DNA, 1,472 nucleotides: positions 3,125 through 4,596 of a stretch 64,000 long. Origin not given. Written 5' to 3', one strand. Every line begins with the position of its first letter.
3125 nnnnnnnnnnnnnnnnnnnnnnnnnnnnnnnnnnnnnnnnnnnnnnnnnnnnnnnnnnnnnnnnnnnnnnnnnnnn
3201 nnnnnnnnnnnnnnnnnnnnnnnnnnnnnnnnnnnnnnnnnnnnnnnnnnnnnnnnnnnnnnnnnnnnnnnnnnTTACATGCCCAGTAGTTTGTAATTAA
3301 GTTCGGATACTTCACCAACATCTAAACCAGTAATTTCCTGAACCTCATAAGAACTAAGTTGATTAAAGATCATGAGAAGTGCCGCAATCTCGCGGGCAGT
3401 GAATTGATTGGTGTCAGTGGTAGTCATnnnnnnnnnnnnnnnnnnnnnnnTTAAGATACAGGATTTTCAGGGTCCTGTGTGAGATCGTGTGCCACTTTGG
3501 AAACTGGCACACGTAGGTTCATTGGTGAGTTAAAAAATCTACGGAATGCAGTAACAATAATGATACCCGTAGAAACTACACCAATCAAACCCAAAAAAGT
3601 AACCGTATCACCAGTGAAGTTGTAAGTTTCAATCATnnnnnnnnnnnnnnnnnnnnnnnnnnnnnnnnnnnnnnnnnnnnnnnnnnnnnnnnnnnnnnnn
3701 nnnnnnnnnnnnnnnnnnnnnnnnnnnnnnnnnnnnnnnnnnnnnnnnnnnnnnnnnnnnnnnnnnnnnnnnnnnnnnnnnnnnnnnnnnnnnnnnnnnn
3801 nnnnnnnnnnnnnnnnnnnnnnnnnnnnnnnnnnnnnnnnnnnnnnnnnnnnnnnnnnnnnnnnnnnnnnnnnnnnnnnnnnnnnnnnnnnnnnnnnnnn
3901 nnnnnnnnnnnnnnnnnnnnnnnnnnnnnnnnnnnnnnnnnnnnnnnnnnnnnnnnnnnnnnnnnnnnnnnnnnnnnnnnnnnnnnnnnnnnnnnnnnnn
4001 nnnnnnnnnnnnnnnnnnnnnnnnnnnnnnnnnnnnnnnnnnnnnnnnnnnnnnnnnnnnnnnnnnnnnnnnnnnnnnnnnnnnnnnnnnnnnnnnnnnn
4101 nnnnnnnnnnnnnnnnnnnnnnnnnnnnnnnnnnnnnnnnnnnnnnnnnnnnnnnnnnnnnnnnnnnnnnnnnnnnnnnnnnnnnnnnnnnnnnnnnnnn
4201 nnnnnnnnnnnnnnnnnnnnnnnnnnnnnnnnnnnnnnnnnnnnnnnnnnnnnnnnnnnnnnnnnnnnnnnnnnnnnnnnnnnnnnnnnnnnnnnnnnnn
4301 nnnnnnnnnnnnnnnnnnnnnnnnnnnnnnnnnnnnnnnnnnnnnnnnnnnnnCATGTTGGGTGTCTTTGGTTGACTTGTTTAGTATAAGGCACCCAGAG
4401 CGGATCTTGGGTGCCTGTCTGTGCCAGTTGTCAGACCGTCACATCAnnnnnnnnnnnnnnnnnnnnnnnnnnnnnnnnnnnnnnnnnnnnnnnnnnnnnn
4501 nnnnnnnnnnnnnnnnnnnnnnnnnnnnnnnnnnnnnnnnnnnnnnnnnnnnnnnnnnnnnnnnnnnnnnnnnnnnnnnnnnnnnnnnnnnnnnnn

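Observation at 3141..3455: Cassette duplications extend into coding sequence, creating genes with identical N-termini and unrelated bodies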

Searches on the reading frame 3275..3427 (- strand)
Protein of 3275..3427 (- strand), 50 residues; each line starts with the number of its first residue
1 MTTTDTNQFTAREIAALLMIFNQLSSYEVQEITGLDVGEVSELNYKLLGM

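Call 23: find_encoding_contigs(protein=window:3275-3427:-, flank=6000, max_places=10)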
Protein window:3275-3427:- (50 aa): 15 contigs read that carry it; 8 places shown.
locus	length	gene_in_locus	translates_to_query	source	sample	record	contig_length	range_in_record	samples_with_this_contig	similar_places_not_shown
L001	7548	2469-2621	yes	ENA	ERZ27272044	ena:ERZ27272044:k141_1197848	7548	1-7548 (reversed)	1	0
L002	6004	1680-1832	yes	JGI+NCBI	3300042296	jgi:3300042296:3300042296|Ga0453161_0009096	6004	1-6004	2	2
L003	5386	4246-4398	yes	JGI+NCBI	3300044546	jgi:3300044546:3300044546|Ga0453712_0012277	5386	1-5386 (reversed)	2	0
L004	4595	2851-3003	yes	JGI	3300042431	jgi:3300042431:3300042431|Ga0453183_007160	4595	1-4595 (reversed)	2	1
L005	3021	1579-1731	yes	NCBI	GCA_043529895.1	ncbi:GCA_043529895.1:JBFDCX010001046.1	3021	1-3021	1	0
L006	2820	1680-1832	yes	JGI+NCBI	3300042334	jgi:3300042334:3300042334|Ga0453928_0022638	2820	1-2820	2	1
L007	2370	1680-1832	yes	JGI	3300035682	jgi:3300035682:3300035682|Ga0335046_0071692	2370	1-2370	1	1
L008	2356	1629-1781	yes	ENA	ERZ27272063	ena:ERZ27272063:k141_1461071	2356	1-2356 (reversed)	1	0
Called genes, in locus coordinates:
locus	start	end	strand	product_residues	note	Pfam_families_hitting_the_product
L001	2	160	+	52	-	?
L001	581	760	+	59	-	-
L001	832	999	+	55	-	-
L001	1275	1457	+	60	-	-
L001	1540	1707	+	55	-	-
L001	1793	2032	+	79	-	-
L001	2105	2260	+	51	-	-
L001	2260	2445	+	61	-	-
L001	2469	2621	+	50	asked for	-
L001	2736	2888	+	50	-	-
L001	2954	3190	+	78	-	-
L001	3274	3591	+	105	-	PF23790:Kyano_Gp96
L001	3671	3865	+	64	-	-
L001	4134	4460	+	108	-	-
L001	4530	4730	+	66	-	-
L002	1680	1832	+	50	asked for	-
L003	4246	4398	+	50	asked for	-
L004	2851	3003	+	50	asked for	-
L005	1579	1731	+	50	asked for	-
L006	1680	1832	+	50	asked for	-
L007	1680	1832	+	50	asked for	-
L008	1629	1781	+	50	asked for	-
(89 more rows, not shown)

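Call 27: search_dna_similar(query=window:3275-3427:-, collection=phages, mode=protein, max_evalue=0.1, max_rows=20)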
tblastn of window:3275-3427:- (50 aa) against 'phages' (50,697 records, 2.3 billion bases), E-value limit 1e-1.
No match.

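Call 33: find_homologous_proteins(query=window:3275-3427:-, max_evalue=0.01)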
Query window:3275-3427:- (50 aa): 5 proteins with E <= 0.01 among 5 candidates.
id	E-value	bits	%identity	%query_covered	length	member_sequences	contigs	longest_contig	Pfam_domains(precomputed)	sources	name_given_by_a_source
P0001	1.1e-22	94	98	100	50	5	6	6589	-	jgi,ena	jgi:helix-turn-helix protein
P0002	3.8e-19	84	90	98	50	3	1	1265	-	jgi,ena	-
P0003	2.6e-17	78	85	94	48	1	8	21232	-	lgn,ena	-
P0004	2.1e-15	72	72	100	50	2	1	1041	-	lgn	-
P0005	3.6e-14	68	74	94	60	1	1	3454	-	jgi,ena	jgi:helix-turn-helix protein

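Call 35: find_encoding_contigs(protein=P0003, flank=8000, max_places=4)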
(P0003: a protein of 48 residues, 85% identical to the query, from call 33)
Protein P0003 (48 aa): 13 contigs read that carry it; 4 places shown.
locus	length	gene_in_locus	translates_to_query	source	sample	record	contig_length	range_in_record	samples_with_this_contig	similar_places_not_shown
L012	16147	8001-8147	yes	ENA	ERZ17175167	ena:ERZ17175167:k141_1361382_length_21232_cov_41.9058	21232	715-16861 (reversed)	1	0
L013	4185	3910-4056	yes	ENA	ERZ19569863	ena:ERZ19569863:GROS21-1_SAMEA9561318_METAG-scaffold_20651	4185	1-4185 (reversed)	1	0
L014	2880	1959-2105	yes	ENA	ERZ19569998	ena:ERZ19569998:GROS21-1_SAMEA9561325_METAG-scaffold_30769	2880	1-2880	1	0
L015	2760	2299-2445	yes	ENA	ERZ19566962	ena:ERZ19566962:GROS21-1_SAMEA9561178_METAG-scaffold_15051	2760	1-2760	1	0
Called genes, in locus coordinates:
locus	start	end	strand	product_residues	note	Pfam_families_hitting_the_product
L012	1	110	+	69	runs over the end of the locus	-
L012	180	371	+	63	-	-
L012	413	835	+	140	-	-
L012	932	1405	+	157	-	-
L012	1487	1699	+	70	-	-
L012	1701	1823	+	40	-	-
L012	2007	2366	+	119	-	-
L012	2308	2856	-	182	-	PF13392:HNH_3 (weak)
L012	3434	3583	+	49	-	-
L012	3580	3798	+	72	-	-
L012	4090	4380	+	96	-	-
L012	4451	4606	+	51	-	-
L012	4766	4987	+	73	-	-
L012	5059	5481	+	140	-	-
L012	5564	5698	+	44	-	-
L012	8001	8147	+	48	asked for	-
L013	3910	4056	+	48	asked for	-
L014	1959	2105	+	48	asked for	-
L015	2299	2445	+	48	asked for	-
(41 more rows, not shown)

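Call 36: find_encoding_contigs(protein=P0005, flank=5000, max_places=3)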
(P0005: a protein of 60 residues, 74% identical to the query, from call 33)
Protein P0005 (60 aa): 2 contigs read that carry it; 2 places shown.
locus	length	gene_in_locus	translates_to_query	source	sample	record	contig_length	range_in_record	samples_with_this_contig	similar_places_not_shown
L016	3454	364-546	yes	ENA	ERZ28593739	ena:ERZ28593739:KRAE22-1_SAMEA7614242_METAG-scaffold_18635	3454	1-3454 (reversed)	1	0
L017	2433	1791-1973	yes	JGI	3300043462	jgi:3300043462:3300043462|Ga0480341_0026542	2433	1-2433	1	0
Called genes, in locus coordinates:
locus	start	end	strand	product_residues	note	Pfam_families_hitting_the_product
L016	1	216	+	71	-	?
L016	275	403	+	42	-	-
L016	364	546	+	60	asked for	-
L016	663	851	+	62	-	-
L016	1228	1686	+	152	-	-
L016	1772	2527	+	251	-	PF17338:GP88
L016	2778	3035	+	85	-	-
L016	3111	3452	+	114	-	?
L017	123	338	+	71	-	-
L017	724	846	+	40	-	-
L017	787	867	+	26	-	-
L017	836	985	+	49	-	-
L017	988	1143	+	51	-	-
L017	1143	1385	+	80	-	-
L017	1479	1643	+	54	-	-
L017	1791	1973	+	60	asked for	-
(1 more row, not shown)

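Call 37: find_encoding_contigs(protein=P0001, flank=7000, max_places=4)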
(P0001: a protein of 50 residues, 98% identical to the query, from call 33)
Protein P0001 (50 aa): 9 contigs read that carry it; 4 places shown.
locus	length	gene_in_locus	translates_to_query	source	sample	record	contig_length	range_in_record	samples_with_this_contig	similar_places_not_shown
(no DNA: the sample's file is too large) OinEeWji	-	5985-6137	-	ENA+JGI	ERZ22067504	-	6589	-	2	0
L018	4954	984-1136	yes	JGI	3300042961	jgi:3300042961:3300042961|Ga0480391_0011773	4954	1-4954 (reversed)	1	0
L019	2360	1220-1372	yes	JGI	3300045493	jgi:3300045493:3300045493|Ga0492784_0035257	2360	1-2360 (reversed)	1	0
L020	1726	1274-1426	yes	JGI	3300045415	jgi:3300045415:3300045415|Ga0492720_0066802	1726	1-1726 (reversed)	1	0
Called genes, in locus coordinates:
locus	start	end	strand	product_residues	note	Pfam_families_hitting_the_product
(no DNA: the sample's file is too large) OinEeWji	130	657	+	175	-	-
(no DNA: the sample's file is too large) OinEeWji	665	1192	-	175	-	PF13392:HNH_3 (weak)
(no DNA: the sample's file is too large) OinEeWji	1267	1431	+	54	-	-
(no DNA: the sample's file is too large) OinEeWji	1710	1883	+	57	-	-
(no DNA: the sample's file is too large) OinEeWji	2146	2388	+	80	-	-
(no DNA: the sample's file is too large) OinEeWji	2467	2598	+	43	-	-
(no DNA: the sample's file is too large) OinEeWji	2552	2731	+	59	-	-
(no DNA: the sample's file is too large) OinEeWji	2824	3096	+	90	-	-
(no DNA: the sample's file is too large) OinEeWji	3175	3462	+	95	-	-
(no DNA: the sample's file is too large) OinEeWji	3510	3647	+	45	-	-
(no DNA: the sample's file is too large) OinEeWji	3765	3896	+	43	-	-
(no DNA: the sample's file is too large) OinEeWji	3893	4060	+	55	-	-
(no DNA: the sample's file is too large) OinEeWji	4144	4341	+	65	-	-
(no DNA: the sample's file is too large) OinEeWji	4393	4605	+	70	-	PF24012:DUF7326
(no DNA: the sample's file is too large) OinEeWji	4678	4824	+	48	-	-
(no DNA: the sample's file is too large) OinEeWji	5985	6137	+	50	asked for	-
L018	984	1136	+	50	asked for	-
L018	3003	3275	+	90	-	-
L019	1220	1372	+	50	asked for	-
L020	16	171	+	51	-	-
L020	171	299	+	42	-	-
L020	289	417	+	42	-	-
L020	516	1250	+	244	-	-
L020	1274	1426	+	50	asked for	-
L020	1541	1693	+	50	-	-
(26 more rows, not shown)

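Call 58: search_protein_families(library=pfam, proteins=[L020:516-1250:+, window:3275-3427:-], max_evalue=0.01)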
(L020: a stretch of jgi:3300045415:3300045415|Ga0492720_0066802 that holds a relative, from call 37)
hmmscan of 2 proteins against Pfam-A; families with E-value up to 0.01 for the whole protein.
L020:516-1250:+ (244 aa): 1 family
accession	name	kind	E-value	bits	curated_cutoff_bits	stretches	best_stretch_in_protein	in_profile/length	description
PF07460.16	NUMOD3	-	0.0088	16.4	20.4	0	108-139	3-34/37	NUMOD3 motif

window:3275-3427:- (50 aa): 0 families

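Call 65: find_encoding_contigs(protein=P0004, flank=3000, max_places=3)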
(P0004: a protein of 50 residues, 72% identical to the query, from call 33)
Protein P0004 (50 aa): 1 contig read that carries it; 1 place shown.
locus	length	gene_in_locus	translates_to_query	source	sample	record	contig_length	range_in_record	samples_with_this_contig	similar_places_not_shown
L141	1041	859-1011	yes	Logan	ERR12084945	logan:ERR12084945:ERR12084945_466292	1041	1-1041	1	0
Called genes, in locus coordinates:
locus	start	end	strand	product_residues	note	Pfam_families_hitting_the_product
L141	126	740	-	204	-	PF13392:HNH_3 (weak)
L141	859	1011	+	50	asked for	-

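Call 66: find_encoding_contigs(protein=P0002, flank=3000, max_places=3)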
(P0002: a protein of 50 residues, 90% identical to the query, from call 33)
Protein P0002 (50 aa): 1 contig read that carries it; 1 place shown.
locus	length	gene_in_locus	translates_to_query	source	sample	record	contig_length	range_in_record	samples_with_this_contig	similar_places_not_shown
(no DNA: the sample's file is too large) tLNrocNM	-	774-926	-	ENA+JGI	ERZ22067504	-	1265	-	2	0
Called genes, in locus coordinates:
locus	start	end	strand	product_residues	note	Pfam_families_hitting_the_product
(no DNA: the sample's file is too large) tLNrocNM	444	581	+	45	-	-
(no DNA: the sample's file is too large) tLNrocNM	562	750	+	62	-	-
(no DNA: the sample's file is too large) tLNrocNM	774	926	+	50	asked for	-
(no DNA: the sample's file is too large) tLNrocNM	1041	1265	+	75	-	?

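Call 74: search_protein_families(library=phrogs, proteins=[L020:516-1250:+, window:3275-3427:-], max_evalue=0.01)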
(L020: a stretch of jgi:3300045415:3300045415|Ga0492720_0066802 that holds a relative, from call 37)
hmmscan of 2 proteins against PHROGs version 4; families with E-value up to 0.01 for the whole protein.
L020:516-1250:+ (244 aa): 2 families
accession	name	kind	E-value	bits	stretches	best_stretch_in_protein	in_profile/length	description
phrog_15526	-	unknown function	2.4e-26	93.8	1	6-158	3-139/168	-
phrog_10829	-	unknown function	3.9e-16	60.4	1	7-91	2-83/165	-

window:3275-3427:- (50 aa): 0 families

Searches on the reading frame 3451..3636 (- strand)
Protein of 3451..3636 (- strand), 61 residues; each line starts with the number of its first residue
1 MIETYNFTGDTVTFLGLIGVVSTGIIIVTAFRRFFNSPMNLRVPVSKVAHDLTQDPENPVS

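Call 58: search_protein_families(library=pfam, proteins=[window:3451-3636:-], max_evalue=0.01)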
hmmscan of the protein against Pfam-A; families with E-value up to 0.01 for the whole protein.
window:3451-3636:- (61 aa): 0 families

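Call 74: search_protein_families(library=phrogs, proteins=[window:3451-3636:-], max_evalue=0.01)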
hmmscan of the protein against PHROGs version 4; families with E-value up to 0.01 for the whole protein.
window:3451-3636:- (61 aa): 2 families
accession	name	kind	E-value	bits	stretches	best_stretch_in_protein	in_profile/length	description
phrog_14199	-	unknown function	1.5e-13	51.4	1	2-40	4-42/43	-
phrog_14416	-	unknown function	0.0097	17.1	1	1-28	25-52/67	-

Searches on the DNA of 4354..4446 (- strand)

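Call 75: search_dna_similar(query=window:4354-4446:-, collection=phages, mode=distant, max_evalue=0.001, max_rows=25)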
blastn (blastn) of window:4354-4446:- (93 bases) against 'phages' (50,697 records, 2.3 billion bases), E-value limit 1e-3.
Records with a match: 2; places in all: 2; records where one place covers at least 80% of the query: 0.
Best place of each record, by identity: 90-95% 2.
By first word of the organism name: Synechococcus 2.
By host as written in the record: Synechococcus sp. KCZYC6 2.
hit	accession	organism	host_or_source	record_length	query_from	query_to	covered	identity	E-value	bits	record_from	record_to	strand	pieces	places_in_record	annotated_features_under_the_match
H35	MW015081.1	Synechococcus phage S-SRM01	Synechococcus sp. KCZYC6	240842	56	89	37%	91.2%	5e-4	49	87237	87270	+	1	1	none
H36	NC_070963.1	Synechococcus phage S-SRM01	Synechococcus sp. KCZYC6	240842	56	89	37%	91.2%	5e-4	49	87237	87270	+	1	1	none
